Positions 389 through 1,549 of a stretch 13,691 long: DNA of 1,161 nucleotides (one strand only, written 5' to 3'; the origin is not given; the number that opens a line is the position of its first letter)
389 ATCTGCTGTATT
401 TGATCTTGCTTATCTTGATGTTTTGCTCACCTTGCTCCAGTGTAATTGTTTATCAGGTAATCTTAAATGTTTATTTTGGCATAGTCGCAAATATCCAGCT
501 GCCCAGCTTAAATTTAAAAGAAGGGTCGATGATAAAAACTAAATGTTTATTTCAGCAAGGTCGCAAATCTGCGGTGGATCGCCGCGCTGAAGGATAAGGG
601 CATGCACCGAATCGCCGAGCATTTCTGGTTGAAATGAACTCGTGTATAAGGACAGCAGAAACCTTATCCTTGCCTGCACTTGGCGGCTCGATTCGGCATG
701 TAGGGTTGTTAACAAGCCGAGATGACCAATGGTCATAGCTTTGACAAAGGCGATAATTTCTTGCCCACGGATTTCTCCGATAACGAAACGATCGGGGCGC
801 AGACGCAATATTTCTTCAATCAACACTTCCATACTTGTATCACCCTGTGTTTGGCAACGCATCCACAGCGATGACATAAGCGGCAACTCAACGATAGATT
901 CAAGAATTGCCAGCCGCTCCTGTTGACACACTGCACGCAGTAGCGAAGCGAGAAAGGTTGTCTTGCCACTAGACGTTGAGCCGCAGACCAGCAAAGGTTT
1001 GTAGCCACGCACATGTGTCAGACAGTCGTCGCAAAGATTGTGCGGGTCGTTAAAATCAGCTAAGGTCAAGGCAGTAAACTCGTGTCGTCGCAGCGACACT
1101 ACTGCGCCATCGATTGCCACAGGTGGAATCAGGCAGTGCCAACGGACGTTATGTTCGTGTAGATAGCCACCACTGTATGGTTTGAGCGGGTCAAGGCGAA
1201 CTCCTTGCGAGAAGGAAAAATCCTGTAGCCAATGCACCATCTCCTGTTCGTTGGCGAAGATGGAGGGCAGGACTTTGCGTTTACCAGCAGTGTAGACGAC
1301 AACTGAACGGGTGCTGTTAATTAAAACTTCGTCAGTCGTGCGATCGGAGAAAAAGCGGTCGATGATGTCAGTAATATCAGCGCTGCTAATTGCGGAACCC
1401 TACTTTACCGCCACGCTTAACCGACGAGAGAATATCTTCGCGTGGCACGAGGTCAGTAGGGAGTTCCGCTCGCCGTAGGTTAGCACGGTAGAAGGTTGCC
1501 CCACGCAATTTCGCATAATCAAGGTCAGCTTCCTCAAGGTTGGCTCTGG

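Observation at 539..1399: Orphan, unusually small CpaF/VirB11-type ATPase with no canonical start for its N-domain and substitutions at two conserved acidic positions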

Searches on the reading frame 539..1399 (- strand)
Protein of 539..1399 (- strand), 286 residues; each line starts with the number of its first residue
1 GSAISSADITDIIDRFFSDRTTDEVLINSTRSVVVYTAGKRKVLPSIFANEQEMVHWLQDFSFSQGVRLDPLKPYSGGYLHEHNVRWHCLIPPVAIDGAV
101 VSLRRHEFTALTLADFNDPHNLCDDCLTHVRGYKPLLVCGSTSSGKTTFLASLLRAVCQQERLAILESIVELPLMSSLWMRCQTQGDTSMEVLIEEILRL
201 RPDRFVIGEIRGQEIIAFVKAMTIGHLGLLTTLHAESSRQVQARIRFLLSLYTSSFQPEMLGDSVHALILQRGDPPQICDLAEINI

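Call 5: search_protein_families(library=pfam, proteins=[window:539-1399:-], max_evalue=0.01)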
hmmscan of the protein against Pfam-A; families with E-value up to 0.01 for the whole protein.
window:539-1399:- (286 aa): 1 family
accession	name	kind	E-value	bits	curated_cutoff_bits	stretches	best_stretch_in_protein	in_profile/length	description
PF00437.27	T2SSE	-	1.1e-25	90.6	24.9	1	98-272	104-276/370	Type II/IV secretion system protein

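Call 6: search_protein_families(library=ncbifam, proteins=[window:539-1399:-], max_evalue=0.01)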
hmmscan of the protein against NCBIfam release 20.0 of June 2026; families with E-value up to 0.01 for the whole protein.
window:539-1399:- (286 aa): 18 families
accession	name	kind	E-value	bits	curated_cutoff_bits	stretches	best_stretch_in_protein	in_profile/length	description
TIGR03819.1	heli_sec_ATPase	hypoth_equivalog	1e-39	136.7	373.15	1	15-248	57-300/340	TadA family conjugal transfer-associated ATPase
TIGR02782.1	TrbB_P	equivalog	7.6e-33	114.1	304.55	1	11-271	12-278/303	P-type conjugative transfer ATPase TrbB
TIGR02788.1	VirB11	equivalog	2e-29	102.6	249.95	1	133-261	144-280/308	P-type DNA transfer ATPase VirB11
NF010469.0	PRK13894.1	subfamily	1.4e-27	96.8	508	1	8-269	22-290/320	conjugal transfer ATPase TrbB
NF010475.0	PRK13900.1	equivalog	6.3e-23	81.4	389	1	130-247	157-281/333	type IV secretion system ATPase VirB11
NF010407.0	PRK13833.1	subfamily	6.3e-21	75.1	499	1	70-269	78-283/323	conjugal transfer protein TrbB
NF010425.0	PRK13851.1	equivalog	1.1e-18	67.2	461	1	106-264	135-296/344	type IV secretion system protein VirB11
NF041000.1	ATPase_ComGA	equivalog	3.7e-18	65.5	300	1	97-248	94-245/267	competence type IV pilus ATPase ComGA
NF058587.1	archaellum_moto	equivalog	6.9e-14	51.5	550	1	135-241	277-389/527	archaellum flagellar ATPase motor FlaI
NF053672.1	bindosome_BasE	exception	1.7e-12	46.9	1000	1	138-251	275-394/512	bindosome assembly system ATPase subunit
TIGR01420.1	pilT_fam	subfamily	4.7e-12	45.8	319.1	1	103-272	95-266/343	PilT/PilU family type 4a pilus ATPase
NF007755.0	PRK10436.1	equivalog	7.2e-12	44.7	617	1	136-246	222-333/465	type II secretion system protein GspE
TIGR02525.1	plasmid_TraJ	equivalog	1e-09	37.9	368.3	1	137-245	153-269/372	plasmid transfer ATPase TraJ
NF053534.1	T4PilAsmATPsTfpB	equivalog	2.1e-09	36.3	850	1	136-240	339-444/584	type IV pilus assembly ATPase TfpB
TIGR02533.1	type_II_gspE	equivalog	3.1e-09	36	630.25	1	135-245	245-356/486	type II secretion system ATPase GspE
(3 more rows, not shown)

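Call 7: find_homologous_proteins(query=window:539-1399:-)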
Query window:539-1399:- (286 aa): 249 proteins with E <= 0.001 among 2009 candidates; the best 120 are listed.
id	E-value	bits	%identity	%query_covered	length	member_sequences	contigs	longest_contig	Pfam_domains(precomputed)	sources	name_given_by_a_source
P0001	5.8e-153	526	100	81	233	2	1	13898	PF00437.27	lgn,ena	-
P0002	7.2e-146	503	85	88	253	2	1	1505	PF00437.27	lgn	-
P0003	2.2e-101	357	57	95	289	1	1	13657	PF00437.27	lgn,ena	-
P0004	3.6e-100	353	60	93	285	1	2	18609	PF00437.27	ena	-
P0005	4.1e-100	353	59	93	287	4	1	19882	PF00437.27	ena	-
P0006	1.0e-99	352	60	93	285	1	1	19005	PF00437.27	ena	-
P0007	1.6e-99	351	58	98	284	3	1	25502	PF00437.27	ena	-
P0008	3.1e-99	350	60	93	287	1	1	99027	PF00437.27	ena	-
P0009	7.2e-99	349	59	94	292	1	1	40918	PF00437.27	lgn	-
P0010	1.7e-98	348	59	93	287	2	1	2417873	PF00437.27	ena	-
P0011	5.0e-98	346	55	96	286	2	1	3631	PF00437.27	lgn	-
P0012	1.8e-97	344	58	94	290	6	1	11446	PF00437.27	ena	-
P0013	2.3e-97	344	55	96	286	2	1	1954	PF00437.27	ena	-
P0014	2.5e-97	344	57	94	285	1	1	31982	PF00437.27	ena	-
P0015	4.2e-97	343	60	92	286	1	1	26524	PF00437.27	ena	-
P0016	1.4e-96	341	57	94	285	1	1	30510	PF00437.27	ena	-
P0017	4.6e-96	340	56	96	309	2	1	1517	PF00437.27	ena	-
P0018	5.0e-96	340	55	97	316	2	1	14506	PF00437.27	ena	-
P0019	6.6e-96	339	58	93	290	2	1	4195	PF00437.27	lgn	-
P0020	3.1e-95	337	58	93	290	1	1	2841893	PF00437.27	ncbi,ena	-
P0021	6.1e-95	336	55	96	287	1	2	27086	PF00437.27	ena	-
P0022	6.9e-95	336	55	96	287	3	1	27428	PF00437.27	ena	-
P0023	8.7e-95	336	57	95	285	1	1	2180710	PF00437.27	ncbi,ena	-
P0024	1.3e-93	332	54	97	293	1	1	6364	PF00437.27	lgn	-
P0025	9.5e-56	208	44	81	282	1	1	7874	PF00437.27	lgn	-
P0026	1.0e-55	207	44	84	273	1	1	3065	PF00437.27,PF20720.4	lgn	-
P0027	1.5e-53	200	41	84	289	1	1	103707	PF00437.27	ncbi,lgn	-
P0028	1.1e-42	165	39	92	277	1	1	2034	PF00437.27,PF13555.13,PF13191.13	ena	-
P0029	1.5e-42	164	36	91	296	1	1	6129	PF00437.27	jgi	jgi:pilus assembly protein CpaF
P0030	4.6e-31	127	39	72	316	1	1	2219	PF00437.27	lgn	-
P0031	2.2e-29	121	32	81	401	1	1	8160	PF00437.27,PF27713.1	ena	-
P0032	2.8e-29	121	37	71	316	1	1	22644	PF00437.27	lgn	-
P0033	3.5e-29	120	32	86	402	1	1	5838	PF00437.27,PF27713.1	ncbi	-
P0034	5.6e-29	120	32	86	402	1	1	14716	PF00437.27,PF27713.1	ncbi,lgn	-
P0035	5.6e-29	120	32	86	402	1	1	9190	PF00437.27,PF27713.1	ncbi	-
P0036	8.4e-29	119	32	86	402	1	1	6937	PF00437.27,PF27713.1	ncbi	-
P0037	8.4e-29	119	32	86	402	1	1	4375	PF00437.27,PF27713.1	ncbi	-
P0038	9.0e-29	119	32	86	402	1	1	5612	PF00437.27,PF27713.1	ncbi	-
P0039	9.0e-29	119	32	86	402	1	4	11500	PF00437.27,PF27713.1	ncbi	-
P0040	9.1e-29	119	32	86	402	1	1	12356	PF00437.27,PF27713.1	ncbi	-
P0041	2.5e-28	118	33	78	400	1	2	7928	PF00437.27,PF27713.1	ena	-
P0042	2.8e-28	117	33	85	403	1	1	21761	PF00437.27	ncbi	-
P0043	3.5e-28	117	32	86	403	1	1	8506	PF00437.27,PF27713.1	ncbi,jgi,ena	-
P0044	4.1e-28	117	31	86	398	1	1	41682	PF00437.27,PF27713.1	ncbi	-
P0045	6.6e-28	116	37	72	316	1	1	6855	PF00437.27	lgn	-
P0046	1.0e-27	116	32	85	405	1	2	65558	PF00437.27,PF27713.1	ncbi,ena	ncbi:MAG: CpaF family protein [Pseudomonadota bacterium]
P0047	5.1e-27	113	32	83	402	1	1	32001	PF00437.27,PF27713.1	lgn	-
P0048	7.9e-27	113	32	83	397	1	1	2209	PF00437.27,PF27713.1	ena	-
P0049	1.1e-26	112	35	84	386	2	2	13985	PF00437.27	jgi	jgi:pilus assembly protein CpaF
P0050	1.4e-26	112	31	81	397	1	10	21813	PF00437.27,PF27713.1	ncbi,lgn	-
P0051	1.9e-26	111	32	85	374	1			PF00437.27,PF27713.1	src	-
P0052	2.1e-26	111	33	86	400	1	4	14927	PF00437.27,PF27713.1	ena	-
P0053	4.7e-26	110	30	90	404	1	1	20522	PF00437.27,PF27713.1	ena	-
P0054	5.0e-26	110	31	87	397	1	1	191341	PF00437.27,PF27713.1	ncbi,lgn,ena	-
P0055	5.0e-26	110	31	87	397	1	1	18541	PF00437.27,PF27713.1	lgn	-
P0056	5.6e-26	110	31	87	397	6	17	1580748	PF00437.27,PF27713.1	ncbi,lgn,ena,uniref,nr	ncbi:type II secretion system protein E [Oceanococcus atlanticus]|uniref:Type II secretion system pr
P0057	6.6e-26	110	29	89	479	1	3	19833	PF00437.27,PF27713.1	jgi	jgi:pilus assembly protein CpaF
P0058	6.6e-26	110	29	89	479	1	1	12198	PF00437.27,PF27713.1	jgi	jgi:pilus assembly protein CpaF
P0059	6.7e-26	110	29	89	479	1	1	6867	PF00437.27,PF27713.1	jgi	jgi:pilus assembly protein CpaF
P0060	1.0e-25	109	31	89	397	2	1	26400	PF00437.27,PF27713.1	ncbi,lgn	-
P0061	1.1e-25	109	32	85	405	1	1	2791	PF00437.27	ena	-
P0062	2.2e-25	108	36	83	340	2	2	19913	PF00437.27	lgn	-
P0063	4.2e-25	107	32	86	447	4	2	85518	PF00437.27,PF27713.1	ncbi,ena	-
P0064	4.2e-25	107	31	86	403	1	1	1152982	PF00437.27,PF27713.1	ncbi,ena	-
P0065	8.2e-25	106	31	82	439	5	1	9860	PF00437.27,PF27713.1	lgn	-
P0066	9.4e-25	106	32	81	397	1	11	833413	PF00437.27,PF27713.1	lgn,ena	-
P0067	1.6e-24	105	32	83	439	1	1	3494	PF00437.27,PF27713.1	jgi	jgi:pilus assembly protein CpaF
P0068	1.7e-24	105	34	87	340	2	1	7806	PF00437.27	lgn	-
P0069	1.7e-24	105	31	83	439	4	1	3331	PF00437.27,PF27713.1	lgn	-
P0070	2.1e-24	105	31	82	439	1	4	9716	PF00437.27,PF27713.1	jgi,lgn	-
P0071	2.1e-24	105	31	82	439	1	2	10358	PF00437.27,PF27713.1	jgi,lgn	-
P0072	2.2e-24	105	30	82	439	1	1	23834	PF00437.27,PF27713.1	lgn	-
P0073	2.7e-24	104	33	70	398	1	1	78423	PF00437.27,PF27713.1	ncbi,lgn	ncbi:MAG: CpaF family protein [Oceanococcus sp.]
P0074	3.1e-24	104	34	84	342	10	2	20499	PF00437.27,PF13191.13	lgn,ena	-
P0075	3.9e-24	104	31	87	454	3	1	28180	PF00437.27,PF27713.1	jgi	jgi:pilus assembly protein CpaF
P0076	4.6e-24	104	31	82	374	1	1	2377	PF00437.27,PF00005.34,PF27713.1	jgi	jgi:pilus assembly protein CpaF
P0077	4.6e-24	104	31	82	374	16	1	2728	PF00437.27,PF00005.34,PF27713.1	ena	-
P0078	4.9e-24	104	31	83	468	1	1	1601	PF00437.27,PF27713.1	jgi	jgi:pilus assembly protein CpaF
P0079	7.5e-24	103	30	82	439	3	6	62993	PF00437.27,PF27713.1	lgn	-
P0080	7.9e-24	103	31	82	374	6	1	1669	PF00437.27,PF27713.1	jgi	jgi:pilus assembly protein CpaF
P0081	8.0e-24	103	34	80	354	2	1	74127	PF00437.27,PF27713.1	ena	-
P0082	8.9e-24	103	31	81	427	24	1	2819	PF00437.27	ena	-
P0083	1.3e-23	102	31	83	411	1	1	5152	PF00437.27,PF27713.1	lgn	-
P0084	1.4e-23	102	34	80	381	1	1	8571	PF00437.27,PF27713.1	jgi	jgi:pilus assembly protein CpaF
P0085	3.3e-23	101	33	80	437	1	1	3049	PF00437.27,PF27713.1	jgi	jgi:pilus assembly protein CpaF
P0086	4.2e-23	100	29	82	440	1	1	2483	PF00437.27,PF27713.1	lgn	-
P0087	4.7e-23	100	31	84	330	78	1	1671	PF00437.27,PF13191.13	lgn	-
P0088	5.3e-23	100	30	83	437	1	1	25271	PF00437.27,PF27713.1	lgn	-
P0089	9.8e-23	99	30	83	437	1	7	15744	PF00437.27,PF27713.1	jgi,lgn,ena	-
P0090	9.8e-23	99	30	83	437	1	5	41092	PF00437.27,PF27713.1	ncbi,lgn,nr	ncbi:MAG: CpaF family protein [Leptolinea sp.]|nr:CpaF family protein [Leptolinea sp.]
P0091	1.0e-22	99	30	83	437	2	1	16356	PF00437.27,PF27713.1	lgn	-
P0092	1.1e-22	99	30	81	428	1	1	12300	PF00437.27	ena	-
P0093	1.3e-22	99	31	81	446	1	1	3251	PF00437.27,PF27713.1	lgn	-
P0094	2.1e-22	98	30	83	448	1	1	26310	PF00437.27,PF27713.1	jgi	jgi:pilus assembly protein CpaF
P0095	2.2e-22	98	31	92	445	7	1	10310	PF00437.27,PF27713.1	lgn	-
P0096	2.5e-22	98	31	83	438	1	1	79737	PF00437.27,PF27713.1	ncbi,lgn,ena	-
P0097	2.5e-22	98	29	89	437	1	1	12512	PF00437.27,PF27713.1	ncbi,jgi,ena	ncbi:MAG: CpaF family protein [Leptolinea sp.]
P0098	2.9e-22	98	29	85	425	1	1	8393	PF00437.27,PF27713.1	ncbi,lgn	ncbi:MAG: CpaF family protein [Anaerolineales bacterium]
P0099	3.3e-22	98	30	81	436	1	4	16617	PF00437.27,PF27713.1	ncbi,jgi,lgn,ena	jgi:pilus assembly protein CpaF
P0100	3.3e-22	98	29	82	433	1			PF00437.27,PF27713.1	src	-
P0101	3.6e-22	97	29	84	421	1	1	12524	PF00437.27,PF27713.1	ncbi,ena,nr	ncbi:MAG TPA: CpaF family protein [Anaerolineales bacterium]|nr:CpaF family protein [Anaerolineales 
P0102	4.1e-22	97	29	84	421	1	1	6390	PF00437.27,PF27713.1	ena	-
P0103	4.9e-22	97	29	84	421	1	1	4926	PF00437.27,PF27713.1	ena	-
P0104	5.5e-22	97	29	84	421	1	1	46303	PF00437.27,PF27713.1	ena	-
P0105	5.6e-22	97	29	84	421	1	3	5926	PF00437.27,PF27713.1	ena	-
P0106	6.1e-22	97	29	80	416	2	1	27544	PF00437.27,PF27713.1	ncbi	-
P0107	7.3e-22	96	30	81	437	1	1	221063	PF00437.27,PF27713.1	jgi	-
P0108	9.3e-22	96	29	84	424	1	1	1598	PF00437.27,PF27713.1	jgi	-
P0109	1.0e-21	96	29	89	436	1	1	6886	PF00437.27,PF27713.1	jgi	-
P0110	1.0e-21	96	29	89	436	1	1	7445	PF00437.27,PF27713.1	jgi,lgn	-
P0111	1.3e-21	96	33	78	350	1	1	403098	PF00437.27,PF27713.1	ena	-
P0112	1.4e-21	95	29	82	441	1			PF00437.27,PF27713.1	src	-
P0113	1.4e-21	95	29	89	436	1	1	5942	PF00437.27,PF27713.1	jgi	jgi:pilus assembly protein CpaF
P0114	1.6e-21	95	31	87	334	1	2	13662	PF00437.27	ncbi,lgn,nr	ncbi:MAG: P-type DNA transfer ATPase VirB11 [Endozoicomonadaceae bacterium]|nr:P-type DNA transfer A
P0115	1.7e-21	95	30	81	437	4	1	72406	PF00437.27,PF27713.1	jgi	-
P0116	2.1e-21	95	30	83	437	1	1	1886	PF00437.27,PF27713.1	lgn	-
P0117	2.1e-21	95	30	83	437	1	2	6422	PF00437.27,PF27713.1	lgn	-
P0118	2.2e-21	95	31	84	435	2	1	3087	PF00437.27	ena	-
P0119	2.2e-21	95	30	81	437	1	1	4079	PF00437.27,PF27713.1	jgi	jgi:pilus assembly protein CpaF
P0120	2.2e-21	95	30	79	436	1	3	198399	PF00437.27,PF27713.1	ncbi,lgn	-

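Call 9: find_encoding_contigs(protein=P0002, flank=5000, max_places=4)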
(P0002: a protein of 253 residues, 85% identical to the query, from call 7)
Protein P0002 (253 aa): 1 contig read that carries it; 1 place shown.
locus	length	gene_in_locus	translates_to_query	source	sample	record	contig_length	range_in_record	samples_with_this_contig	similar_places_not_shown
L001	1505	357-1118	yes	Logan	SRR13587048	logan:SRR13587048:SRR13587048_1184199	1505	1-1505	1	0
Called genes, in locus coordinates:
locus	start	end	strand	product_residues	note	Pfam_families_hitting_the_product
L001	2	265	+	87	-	?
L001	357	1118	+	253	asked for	PF00437:T2SSE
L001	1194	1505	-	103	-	?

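Call 10: find_encoding_contigs(protein=P0003, flank=8000, max_places=3)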
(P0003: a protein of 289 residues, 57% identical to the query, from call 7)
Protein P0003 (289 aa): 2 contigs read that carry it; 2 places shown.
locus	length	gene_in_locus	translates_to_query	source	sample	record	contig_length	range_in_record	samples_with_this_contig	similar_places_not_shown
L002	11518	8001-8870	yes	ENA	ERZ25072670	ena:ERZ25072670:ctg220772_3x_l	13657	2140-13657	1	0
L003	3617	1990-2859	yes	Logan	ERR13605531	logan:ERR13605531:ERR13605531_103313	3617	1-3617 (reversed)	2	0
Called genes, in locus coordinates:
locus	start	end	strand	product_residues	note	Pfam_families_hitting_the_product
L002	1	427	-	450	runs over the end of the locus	PF02844:GARS_N, PF01071:GARS_A, PF02843:GARS_C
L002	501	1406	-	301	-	PF00089:Trypsin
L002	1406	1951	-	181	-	-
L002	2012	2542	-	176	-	-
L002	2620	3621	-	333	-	PF11867:T1RH-like_C (faint), PF13851:GAS (faint)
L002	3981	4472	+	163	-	-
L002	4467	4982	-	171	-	-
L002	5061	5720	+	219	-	PF14237:GYF_2, PF07238:PilZ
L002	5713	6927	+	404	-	-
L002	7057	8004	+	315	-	PF02481:DNA_processg_A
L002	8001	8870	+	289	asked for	PF00437:T2SSE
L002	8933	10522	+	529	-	PF13541:ChlI, PF01078:Mg_chelatase, PF07728:AAA_5 (weak), PF00493:MCM (weak), PF13335:Mg_chelatase_C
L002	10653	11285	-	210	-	-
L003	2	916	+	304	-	?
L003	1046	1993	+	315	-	PF02481:DNA_processg_A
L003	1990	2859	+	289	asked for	PF00437:T2SSE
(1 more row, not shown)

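Call 11: find_encoding_contigs(protein=P0020, flank=8000, max_places=3)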
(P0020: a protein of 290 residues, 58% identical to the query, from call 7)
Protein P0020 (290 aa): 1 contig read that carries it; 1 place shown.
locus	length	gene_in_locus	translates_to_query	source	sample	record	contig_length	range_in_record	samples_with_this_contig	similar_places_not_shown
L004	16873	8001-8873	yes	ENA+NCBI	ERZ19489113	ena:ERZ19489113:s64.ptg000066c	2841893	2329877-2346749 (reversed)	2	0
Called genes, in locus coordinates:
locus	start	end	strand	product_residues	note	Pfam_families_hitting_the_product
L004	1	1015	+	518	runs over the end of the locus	PF10114:PocR, PF18024:HTH_50 (faint), PF00158:Sigma54_activat, PF14532:Sigma54_activ_2, PF07728:AAA_5 (weak), PF25601:AAA_lid_14, PF02954:HTH_8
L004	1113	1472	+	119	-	PF01740:STAS, PF13466:STAS_2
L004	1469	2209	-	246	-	PF16697:Yop-YscD_cpl, PF00498:FHA, PF16697:Yop-YscD_cpl (weak), PF00498:FHA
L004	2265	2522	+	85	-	PF08899:DUF1844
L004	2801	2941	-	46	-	-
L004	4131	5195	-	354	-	PF03462:PCRF, PF00472:RF-1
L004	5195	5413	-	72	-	PF01197:Ribosomal_L31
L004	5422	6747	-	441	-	PF07498:Rho_N, PF07497:Rho_RNA_bind, PF00006:ATP-synt_ab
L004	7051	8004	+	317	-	PF02481:DNA_processg_A, PF18306:LDcluster4 (faint)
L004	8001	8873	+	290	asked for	PF00437:T2SSE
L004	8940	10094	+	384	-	PF13433:Peripla_BP_5, PF13458:Peripla_BP_6, PF01094:ANF_receptor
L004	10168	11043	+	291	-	PF02653:BPD_transp_2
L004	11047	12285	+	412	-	PF02653:BPD_transp_2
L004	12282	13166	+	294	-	PF00005:ABC_tran, PF13304:AAA_21 (faint), PF12399:BCA_ABC_TP_C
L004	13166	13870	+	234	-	PF00005:ABC_tran, PF13304:AAA_21 (faint)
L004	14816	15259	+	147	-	-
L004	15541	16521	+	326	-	-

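Call 15: find_related_loci(query=A1, collection=genome_contigs, flank=6000)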
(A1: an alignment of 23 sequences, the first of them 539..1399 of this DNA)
Query A1 (286 aa) in genome_contigs; peptide patterns used: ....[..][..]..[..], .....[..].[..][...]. (x = any residue, [..] = any of these).
600 stretches matched a pattern (row limit reached: there are more); 331 encode a relative of the query (tblastn E <= 1e-3); the best 80 are kept; 80 distinct loci.
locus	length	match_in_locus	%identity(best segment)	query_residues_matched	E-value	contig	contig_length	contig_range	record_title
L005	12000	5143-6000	35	12-285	8e-49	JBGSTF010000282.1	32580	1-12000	MAG: Oligoflexus sp. isolate JTS-AC4 k141_1928385, whole genome shotgun sequence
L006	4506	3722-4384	38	12-220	2e-37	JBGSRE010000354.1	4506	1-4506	MAG: Oligoflexus sp. isolate JTS-AC350 k141_4300461, whole genome shotgun sequence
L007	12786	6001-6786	33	7-261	6e-34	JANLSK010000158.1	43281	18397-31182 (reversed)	MAG: Actinomycetes bacterium isolate OTE_25_metabat_366 OTE_25_k141_4023817, whole genome shotgun sequence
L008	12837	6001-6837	33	24-286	3e-33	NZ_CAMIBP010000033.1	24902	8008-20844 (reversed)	MAG: uncultured Corynebacterium sp. isolate kYsyUcuiaT_bin.18.MAG NODE_200_length_24902_cov_26.664748, whole genome shot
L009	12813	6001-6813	33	1-248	2e-32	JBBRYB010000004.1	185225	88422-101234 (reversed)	MAG: Propionibacteriales bacterium isolate La5_metabat2.011 La5_metabat2.011_K_2775842_L_185225_cov_27.0708, whole genom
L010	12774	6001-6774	33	13-251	3e-32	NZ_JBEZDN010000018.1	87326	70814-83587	Pseudonocardia sp. NPDC049154 NPDC049154_81_C11.ctg-0018, whole genome shotgun sequence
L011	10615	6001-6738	32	13-248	8e-32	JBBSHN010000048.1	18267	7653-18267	MAG: Propionibacteriales bacterium isolate LS2_sbin.69 LS2_sbin.69_K_998495_L_18267_cov_19.0610, whole genome shotgun se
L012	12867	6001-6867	30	13-286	5e-31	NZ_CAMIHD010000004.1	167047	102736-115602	MAG: uncultured Corynebacterium sp. isolate JDoU2UbYbR_bin.3.MAG NODE_11_length_167047_cov_17.903415, whole genome shotg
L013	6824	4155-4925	34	16-269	1e-30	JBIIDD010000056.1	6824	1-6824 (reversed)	MAG: Candidatus Nanopelagicales bacterium isolate ME2000-08-17pf_3300042335_group1_bin128 Rohwer_bin352_scaffold_13330_c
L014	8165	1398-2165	32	13-255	1e-30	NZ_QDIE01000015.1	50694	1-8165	Actinotignum sanguinis strain DSM 26039 Scaffold15_1, whole genome shotgun sequence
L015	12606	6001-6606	35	57-248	1e-30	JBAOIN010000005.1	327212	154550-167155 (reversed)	MAG: Candidatus Nanopelagicales bacterium isolate AS_Ams2_Bin44 np2-np3_contig_24460, whole genome shotgun sequence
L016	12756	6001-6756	33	16-257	1e-30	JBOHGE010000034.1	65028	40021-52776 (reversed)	MAG: Pseudonocardiaceae bacterium isolate SE1527_maxbin2.bin.0 NODE_80_length_65028_cov_12.789664, whole genome shotgun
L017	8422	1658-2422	32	12-251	2e-30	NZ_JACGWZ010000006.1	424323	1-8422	Halosaccharopolyspora lacisalsi strain DSM 45975 Ga0197584_06, whole genome shotgun sequence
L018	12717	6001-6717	34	19-248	5e-30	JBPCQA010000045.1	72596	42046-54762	MAG: Nocardioidaceae bacterium isolate TH_ant_mag_196 S1Ck127_5966333_flag_0_multi_33.0000_len_72596, whole genome shotg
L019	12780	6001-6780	31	8-251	4e-30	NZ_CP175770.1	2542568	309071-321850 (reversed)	Corynebacterium tuberculostearicum strain YSMAA5_1_B12 chromosome, complete genome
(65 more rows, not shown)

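Call 16: find_encoding_contigs(protein=P0001, flank=10000, max_places=4)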
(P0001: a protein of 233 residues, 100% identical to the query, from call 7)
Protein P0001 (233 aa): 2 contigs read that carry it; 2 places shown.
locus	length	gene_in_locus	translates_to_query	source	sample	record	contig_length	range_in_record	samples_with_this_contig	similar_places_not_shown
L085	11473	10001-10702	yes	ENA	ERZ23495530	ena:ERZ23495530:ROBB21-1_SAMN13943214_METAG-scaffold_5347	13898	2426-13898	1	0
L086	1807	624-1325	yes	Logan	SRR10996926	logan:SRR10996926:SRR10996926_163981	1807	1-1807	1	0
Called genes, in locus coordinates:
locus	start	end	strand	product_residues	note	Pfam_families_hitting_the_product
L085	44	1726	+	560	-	PF00282:Pyridoxal_deC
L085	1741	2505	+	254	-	PF01145:Band_7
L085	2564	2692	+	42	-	-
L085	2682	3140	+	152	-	PF03100:CcmE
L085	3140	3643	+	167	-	PF00578:AhpC-TSA, PF08534:Redoxin, PF00085:Thioredoxin (faint), PF13098:Thioredoxin_2, PF13905:Thioredoxin_8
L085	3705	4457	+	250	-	PF00481:PP2C, PF13672:PP2C_2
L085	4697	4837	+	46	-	-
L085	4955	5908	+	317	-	PF01551:Peptidase_M23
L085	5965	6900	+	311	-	PF23023:Anti-Pycsar_Apyc1 (weak), PF00753:Lactamase_B (weak), PF12706:Lactamase_B_2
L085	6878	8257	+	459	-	-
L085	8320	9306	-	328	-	PF01636:APH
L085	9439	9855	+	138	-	-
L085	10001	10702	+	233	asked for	PF00437:T2SSE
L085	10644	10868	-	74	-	-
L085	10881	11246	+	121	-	-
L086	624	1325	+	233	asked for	PF00437:T2SSE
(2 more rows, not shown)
